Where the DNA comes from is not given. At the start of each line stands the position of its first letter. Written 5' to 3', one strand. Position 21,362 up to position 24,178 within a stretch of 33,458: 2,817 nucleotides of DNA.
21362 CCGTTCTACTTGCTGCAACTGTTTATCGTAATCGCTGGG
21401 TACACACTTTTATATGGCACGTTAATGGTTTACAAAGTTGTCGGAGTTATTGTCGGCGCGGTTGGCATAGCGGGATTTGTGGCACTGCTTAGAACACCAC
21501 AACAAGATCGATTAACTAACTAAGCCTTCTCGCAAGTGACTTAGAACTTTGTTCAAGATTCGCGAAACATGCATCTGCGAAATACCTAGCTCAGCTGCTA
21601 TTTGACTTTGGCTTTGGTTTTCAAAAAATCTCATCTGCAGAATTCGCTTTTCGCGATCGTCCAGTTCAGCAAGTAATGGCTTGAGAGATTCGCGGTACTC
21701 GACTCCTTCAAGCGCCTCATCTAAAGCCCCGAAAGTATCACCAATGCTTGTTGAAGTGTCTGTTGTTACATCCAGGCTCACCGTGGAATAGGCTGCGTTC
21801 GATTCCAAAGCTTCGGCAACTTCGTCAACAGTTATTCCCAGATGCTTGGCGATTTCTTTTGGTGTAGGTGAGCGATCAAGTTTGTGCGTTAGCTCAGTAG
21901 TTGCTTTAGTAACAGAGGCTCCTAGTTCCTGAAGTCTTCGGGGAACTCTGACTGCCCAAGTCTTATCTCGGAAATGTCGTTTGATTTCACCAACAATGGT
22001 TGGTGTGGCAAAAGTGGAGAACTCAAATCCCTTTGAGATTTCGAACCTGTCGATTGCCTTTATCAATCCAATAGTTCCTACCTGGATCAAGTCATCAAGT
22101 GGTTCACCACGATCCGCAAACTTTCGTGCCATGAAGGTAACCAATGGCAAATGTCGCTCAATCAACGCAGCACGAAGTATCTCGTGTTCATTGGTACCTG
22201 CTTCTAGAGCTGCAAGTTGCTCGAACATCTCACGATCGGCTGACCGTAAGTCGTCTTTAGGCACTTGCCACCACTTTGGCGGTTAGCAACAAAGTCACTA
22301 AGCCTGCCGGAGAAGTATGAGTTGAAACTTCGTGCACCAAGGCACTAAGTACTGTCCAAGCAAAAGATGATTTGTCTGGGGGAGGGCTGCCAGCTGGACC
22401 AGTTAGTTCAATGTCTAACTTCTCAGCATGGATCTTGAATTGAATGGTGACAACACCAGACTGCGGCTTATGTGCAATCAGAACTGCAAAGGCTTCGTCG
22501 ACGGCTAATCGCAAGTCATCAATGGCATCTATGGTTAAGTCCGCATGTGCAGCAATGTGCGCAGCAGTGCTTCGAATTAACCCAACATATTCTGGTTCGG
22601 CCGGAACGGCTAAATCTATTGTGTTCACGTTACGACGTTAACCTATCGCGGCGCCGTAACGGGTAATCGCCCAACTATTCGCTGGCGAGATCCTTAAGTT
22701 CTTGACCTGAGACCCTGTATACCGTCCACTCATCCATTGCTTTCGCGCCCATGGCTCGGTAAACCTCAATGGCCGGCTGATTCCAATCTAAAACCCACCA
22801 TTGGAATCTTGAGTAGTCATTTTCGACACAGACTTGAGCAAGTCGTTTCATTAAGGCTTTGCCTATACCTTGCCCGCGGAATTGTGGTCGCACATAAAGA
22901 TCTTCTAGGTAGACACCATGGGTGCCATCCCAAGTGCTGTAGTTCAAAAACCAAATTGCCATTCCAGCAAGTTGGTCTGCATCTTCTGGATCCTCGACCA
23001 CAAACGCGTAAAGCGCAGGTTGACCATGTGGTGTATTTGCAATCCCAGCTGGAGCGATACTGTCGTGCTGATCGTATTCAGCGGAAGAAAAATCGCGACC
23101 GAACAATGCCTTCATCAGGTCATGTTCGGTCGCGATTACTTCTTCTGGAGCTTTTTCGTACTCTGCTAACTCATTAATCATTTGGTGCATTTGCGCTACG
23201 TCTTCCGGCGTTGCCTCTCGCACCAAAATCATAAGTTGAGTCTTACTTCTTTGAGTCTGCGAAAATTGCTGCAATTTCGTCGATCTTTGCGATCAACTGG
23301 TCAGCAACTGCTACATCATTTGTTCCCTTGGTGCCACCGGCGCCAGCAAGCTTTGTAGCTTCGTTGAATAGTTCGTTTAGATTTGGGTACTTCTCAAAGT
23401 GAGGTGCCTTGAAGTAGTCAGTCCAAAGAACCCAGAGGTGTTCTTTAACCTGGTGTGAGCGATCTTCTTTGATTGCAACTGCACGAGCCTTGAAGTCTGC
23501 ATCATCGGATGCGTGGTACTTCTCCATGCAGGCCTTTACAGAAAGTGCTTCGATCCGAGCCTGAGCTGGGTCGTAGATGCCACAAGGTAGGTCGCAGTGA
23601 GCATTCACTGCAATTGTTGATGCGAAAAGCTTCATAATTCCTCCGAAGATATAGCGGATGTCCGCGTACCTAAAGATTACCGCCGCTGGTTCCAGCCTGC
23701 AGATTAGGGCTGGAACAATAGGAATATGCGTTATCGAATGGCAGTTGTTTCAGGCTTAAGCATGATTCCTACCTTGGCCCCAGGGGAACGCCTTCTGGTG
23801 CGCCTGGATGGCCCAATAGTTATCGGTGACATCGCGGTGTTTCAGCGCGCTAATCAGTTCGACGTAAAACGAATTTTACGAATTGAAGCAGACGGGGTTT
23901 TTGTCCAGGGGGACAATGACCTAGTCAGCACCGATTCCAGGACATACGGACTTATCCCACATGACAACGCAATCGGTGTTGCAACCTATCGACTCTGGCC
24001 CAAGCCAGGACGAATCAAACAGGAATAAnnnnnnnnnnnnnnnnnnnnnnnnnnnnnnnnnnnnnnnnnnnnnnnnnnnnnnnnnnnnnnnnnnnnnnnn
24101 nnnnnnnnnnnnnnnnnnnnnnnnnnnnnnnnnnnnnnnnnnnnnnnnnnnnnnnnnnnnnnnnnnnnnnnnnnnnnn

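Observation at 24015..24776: Heliorhodopsin: 7-TM retinal-lysine protein with topology inverted relative to type-1 rhodopsins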

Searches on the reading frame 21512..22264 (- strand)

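Call 9: search_protein_families(library=pfam, proteins=[window:21512-22264:-], max_evalue=0.001)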
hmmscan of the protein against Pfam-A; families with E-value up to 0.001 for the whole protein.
window:21512-22264:- (250 aa): 11 families
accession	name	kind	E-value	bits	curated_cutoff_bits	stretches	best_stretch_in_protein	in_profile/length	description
PF04542.20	Sigma70_r2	-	3e-20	72.2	24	1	34-103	1-70/71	Sigma-70 region 2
PF04545.22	Sigma70_r4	-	3.2e-19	68.6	24.1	1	197-246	1-50/50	Sigma-70, region 4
PF04539.22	Sigma70_r3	-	5.6e-18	65.3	25.3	1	116-177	4-65/78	Sigma-70 region 3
PF08281.18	Sigma70_r4_2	-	2.6e-09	37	25.7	1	197-238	7-48/54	Sigma-70, region 4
PF13384.12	HTH_23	-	2.1e-06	27.8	24.6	1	204-239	4-40/50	Homeodomain-like domain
PF16509.11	KORA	-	1.8e-05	25.3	26.7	1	192-244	7-58/84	TrfB plasmid transcriptional repressor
PF13545.12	HTH_Crp_2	-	2.7e-05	24.5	27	0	215-239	21-45/70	Crp-like helix-turn-helix domain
PF01381.28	HTH_3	-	0.00011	22.7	23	0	218-238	11-31/55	Helix-turn-helix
PF21476.4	PF0610-like_N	-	0.00028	21.5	33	0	130-154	12-36/50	PF0610-like, N-terminal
PF04967.18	HTH_10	-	0.00032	20.9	23.1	0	220-244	27-51/53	HTH DNA binding domain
PF07638.17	Sigma70_ECF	-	0.00037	20.9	21.1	0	164-238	108-173/185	ECF sigma factor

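Call 10: search_protein_families(library=ncbifam, proteins=[window:21512-22264:-], max_evalue=0.001)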
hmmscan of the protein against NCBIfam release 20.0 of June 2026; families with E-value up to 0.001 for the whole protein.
window:21512-22264:- (250 aa): 62 families (the best 25 are shown)
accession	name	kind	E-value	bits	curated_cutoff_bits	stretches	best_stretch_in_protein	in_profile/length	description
TIGR02980.1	SigBFG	subfamily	3.9e-87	291.7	234.35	1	30-247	4-225/227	SigB/SigF/SigG family RNA polymerase sigma factor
NF005514.0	PRK07122.1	subfamily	7.8e-86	287.5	372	1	11-248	22-263/264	RNA polymerase sigma factor SigF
TIGR02941.1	Sigma_B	equivalog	3e-60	203.8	315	1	25-247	25-252/255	RNA polymerase sigma factor SigB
TIGR02885.1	spore_sigF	equivalog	2.7e-53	181.2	321.45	1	31-247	13-230/231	RNA polymerase sporulation sigma factor SigF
NF004052.0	PRK05572.1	subfamily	2.5e-52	177.9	311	1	23-248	26-250/252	SigF/SigG family RNA polymerase sporulation sigma factor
NF005644.0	PRK07408.1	subfamily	4.2e-52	177.3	261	1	24-248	22-253/258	RNA polymerase sigma factor SigF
NF006071.0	PRK08215.1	equivalog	4.9e-48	164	372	1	12-246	23-255/258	RNA polymerase sporulation sigma factor SigG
TIGR02850.1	spore_sigG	equivalog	2.5e-44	151.6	457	1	12-245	20-251/254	RNA polymerase sporulation sigma factor SigG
TIGR02479.1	FliA_WhiG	subfamily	5e-38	131.1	189.6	1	34-248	1-223/224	FliA/WhiG family RNA polymerase sigma factor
TIGR02393.1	RpoD_Cterm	equivalog_domain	7.9e-36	123.8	354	1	32-246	3-226/238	RNA polymerase sigma factor RpoD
TIGR02394.1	rpoS_proteo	equivalog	8.9e-36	123.8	378.7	1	24-248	42-274/285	RNA polymerase sigma factor RpoS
TIGR02997.1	Sig70-cyanoRpoD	subfamily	1.5e-35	122.9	384.5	1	24-245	69-298/298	RNA polymerase sigma factor, RpoD/SigA family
NF005920.0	PRK07921.1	subfamily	2.6e-35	122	464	1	18-247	79-317/328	RNA polymerase sigma factor SigB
TIGR02937.1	sigma70-ECF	superfamily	2.7e-35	121.5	42.9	1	31-247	3-164/165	sigma-70 family RNA polymerase sigma factor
NF005413.0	PRK06986.1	subfamily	4e-34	118.5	201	1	24-248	8-236/241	RNA polymerase sigma factor FliA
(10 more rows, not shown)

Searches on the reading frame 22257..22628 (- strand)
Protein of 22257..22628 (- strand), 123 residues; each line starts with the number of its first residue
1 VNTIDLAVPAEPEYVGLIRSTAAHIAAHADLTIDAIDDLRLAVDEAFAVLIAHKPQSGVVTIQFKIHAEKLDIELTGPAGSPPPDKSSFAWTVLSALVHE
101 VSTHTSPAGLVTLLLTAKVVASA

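Call 9: search_protein_families(library=pfam, proteins=[window:22257-22628:-], max_evalue=0.001)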
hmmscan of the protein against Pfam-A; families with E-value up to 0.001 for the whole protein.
window:22257-22628:- (123 aa): 1 family
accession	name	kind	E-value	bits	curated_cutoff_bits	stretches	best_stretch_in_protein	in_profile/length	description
PF13581.12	HATPase_c_2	-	4.4e-10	40.1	27.4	1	8-84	1-81/127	Histidine kinase-like ATPase domain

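Call 10: search_protein_families(library=ncbifam, proteins=[window:22257-22628:-], max_evalue=0.001)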
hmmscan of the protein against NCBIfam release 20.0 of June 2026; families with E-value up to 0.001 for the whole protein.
window:22257-22628:- (123 aa): 4 families
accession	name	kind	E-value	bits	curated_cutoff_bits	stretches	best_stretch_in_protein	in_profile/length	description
TIGR01924.1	rsbW_low_gc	equivalog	9.8e-15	54.3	155.05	1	2-76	6-83/159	anti-sigma B factor RsbW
NF003144.0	PRK04069.1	equivalog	5.2e-14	51.9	145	1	2-75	6-82/161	anti-sigma B factor RsbW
TIGR01925.2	spIIAB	equivalog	3.4e-08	33.5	135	1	2-75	1-77/137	anti-sigma F factor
NF041045.1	RsbA_anti_sig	subfamily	0.00021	20.7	210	1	12-62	188-238/303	anti-sigma factor RsbA family regulatory protein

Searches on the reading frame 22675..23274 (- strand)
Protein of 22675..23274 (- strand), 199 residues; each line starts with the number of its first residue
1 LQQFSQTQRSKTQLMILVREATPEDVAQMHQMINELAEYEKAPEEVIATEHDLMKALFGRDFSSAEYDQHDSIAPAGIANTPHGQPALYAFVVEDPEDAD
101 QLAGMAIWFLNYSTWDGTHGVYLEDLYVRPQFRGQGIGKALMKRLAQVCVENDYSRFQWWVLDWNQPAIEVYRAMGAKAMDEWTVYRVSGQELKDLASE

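Call 9: search_protein_families(library=pfam, proteins=[window:22675-23274:-], max_evalue=0.001)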
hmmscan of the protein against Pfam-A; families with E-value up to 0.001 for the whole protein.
window:22675-23274:- (199 aa): 6 families
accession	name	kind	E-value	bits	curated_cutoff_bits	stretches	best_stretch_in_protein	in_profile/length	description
PF00583.31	Acetyltransf_1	-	6.9e-19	68.7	20.7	1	81-176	27-115/116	Acetyltransferase (GNAT) family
PF13508.13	Acetyltransf_7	-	2.5e-11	44.2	27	1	91-176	6-81/84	Acetyltransferase (GNAT) domain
PF13673.13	Acetyltransf_10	-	2.6e-08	34.4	23.6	1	100-181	40-111/128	Acetyltransferase (GNAT) domain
PF08445.16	FR47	-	1.2e-07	32.1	22.1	1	122-181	23-81/86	FR47-like protein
PF14542.12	Acetyltransf_CG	-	2.9e-05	24.5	30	1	109-153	14-57/80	GCN5-related N-acetyl-transferase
PF13302.13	Acetyltransf_3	-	4e-05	24.8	25.4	1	17-178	3-138/138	Acetyltransferase (GNAT) domain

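Call 10: search_protein_families(library=ncbifam, proteins=[window:22675-23274:-], max_evalue=0.001)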
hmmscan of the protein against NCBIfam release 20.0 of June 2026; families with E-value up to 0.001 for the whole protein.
window:22675-23274:- (199 aa): 11 families
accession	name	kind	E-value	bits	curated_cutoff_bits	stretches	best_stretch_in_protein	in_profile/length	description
NF041716.1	HxA_phane_GNAT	equivalog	3.2e-14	53.1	250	1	85-188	49-151/152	cyclophane-containing RiPP N-acetyltransferase HaaN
NF040503.1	resist_ArsN1a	equivalog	3.6e-10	39.8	170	1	97-179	54-135/159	arsinothricin resistance N-acetyltransferase ArsN1 family A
NF000487.1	stat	exception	2.2e-09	37.1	420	1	101-177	89-161/189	streptothricin N-acetyltransferase STAT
TIGR01575.1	rimI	equivalog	3.9e-07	30.3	86.4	1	123-186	58-121/132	ribosomal protein S18-alanine N-acetyltransferase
NF002959.0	PRK03624.1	equivalog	2.6e-06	27.2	124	1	115-181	68-133/147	GNAT family acetyltransferase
NF053587.1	SpmdActasePaiA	equivalog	6.3e-06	26.1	250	1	120-180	90-150/172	spermidine/spermine N(1)-acetyltransferase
NF007853.0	PRK10562.1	equivalog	6.9e-05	23.1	125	1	122-182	70-125/146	N-acetyltransferase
TIGR03103.1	trio_acet_GNAT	equivalog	0.0001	21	569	1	98-187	132-222/547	N-acetylglutaminylglutamine synthetase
TIGR03448.1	mycothiol_MshD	equivalog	0.00025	20.5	163.1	1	110-196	62-142/294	mycothiol synthase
NF033083.0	AAC_3_I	equivalog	0.00028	21.1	200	1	101-178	59-135/145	AAC(3)-I family aminoglycoside N-acetyltransferase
NF043067.1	AAC_6p_group_E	equivalog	0.00045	20.1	140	1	117-157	64-107/140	aminoglycoside 6'-N-acetyltransferase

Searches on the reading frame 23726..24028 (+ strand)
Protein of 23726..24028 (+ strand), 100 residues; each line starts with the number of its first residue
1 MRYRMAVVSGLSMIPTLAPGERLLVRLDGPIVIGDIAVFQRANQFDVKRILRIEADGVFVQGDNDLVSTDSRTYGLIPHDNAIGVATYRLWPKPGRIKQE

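Call 9: search_protein_families(library=pfam, proteins=[window:23726-24028:+], max_evalue=0.001)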
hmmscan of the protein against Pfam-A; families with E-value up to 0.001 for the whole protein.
window:23726-24028:+ (100 aa): 2 families
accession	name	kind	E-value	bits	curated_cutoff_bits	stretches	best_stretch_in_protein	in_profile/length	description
PF10502.14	Peptidase_S26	-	1.7e-12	48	22.9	1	51-91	128-168/168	Signal peptidase, peptidase S26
PF00717.28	Peptidase_S24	-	3.2e-07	30.5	23.3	1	5-67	37-98/116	Peptidase S24-like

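Call 10: search_protein_families(library=ncbifam, proteins=[window:23726-24028:+], max_evalue=0.001)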
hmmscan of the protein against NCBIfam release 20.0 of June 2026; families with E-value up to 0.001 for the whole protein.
window:23726-24028:+ (100 aa): 3 families
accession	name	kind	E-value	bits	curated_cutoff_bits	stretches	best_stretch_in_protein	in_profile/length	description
TIGR02227.1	sigpep_I_bact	equivalog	7.7e-14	51.9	47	2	55-93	123-161/162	signal peptidase I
TIGR02754.1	sod_Ni_protease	equivalog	2.4e-12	47.1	63.25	1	8-87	3-89/90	nickel-type superoxide dismutase maturation protease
NF008114.0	PRK10861.1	equivalog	0.0005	19.5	277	0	57-87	268-298/324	signal peptidase I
